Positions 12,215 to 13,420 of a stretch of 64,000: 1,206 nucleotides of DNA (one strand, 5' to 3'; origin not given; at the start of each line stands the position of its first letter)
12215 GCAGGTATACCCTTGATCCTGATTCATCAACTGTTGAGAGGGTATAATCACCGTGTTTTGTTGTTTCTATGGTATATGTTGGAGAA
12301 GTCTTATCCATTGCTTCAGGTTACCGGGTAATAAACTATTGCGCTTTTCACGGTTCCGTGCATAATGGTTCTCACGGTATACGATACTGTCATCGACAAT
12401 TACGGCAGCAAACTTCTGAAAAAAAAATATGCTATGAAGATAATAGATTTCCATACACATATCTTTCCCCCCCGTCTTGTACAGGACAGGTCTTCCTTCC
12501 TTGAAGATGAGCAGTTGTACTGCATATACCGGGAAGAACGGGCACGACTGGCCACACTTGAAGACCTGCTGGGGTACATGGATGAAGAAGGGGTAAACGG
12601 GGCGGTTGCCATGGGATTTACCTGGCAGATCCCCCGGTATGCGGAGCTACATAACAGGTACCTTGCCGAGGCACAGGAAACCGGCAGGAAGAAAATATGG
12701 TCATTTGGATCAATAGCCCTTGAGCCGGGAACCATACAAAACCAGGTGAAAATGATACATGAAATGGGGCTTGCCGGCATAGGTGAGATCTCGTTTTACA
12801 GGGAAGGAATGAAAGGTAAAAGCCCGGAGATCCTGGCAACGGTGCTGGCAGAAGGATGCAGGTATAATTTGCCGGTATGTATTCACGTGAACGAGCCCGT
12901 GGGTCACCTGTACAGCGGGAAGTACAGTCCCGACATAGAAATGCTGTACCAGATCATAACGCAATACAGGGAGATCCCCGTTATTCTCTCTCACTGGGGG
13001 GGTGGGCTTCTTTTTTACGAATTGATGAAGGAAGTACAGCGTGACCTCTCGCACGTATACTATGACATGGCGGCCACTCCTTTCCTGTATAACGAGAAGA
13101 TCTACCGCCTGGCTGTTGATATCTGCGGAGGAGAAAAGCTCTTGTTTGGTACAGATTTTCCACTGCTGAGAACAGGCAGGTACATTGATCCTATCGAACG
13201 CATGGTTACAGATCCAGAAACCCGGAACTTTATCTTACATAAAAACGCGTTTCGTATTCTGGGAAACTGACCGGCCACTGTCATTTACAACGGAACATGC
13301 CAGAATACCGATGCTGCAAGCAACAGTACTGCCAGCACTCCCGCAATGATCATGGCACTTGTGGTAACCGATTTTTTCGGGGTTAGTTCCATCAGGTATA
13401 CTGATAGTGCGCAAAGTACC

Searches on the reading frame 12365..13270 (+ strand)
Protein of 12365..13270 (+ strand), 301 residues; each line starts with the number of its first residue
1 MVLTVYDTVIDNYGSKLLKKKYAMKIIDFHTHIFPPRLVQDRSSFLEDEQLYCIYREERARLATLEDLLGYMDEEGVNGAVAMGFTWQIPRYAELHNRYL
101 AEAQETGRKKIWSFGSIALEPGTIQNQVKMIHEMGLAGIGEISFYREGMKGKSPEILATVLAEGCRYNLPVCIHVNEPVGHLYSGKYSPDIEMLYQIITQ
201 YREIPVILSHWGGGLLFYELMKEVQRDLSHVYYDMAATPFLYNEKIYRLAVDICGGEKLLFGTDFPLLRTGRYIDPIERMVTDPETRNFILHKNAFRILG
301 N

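Call 33: find_encoding_contigs(protein=window:12365-13270:+, flank=10000, max_places=1)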
Protein window:12365-13270:+ (301 aa): 1 contig read that carries it; 1 place shown.
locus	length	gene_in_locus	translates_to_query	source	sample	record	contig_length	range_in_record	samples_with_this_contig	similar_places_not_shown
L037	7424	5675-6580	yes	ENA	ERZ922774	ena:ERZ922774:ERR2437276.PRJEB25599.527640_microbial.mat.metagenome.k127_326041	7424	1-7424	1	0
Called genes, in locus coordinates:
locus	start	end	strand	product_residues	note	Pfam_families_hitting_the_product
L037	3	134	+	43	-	?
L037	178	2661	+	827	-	PF00521:DNA_topoisoIV, PF03989:DNA_gyraseA_C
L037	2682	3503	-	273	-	PF05036:SPOR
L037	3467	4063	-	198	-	PF01121:CoaE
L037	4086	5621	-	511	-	PF01973:MptE-like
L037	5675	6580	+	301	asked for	PF04909:Amidohydro_2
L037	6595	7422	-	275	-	?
